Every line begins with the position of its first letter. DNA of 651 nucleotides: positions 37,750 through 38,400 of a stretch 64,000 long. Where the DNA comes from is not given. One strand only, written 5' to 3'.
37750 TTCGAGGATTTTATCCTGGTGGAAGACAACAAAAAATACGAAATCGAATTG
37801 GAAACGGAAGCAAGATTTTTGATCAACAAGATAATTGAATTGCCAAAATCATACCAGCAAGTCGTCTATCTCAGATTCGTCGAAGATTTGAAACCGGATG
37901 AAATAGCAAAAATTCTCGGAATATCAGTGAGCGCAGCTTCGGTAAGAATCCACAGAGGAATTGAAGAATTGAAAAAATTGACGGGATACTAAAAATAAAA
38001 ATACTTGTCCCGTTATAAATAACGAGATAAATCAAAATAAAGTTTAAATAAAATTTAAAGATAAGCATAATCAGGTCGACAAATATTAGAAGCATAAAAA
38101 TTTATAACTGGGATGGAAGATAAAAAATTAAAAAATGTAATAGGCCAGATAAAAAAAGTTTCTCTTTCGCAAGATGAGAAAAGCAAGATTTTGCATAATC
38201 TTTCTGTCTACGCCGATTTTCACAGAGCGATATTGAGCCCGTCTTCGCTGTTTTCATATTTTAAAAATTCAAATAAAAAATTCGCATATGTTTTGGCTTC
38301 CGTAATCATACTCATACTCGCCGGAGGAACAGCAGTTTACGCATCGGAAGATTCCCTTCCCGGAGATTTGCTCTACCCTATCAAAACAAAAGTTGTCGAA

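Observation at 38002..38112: H3: a third related element between co-directional gene pairs, ending at the start codon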

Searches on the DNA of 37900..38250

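Call 33: search_rna_families(source=window, start=37900, end=38250, threshold=evalue, max_evalue=10)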
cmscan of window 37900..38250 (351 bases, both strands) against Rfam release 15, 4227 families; matches with E-value up to 10: 2.
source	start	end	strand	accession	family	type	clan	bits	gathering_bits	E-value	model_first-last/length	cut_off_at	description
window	38111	38209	+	RF00313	snoZ173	Gene; snRNA; snoRNA; CD-box;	-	15.2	70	4.9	1-107/107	no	Small nucleolar RNA Z173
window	38147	38219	+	RF02663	GmglnB1_5p_UTR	Cis-reg;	-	13.6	54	9.1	1-85/85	no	GmglnB1 5'UTR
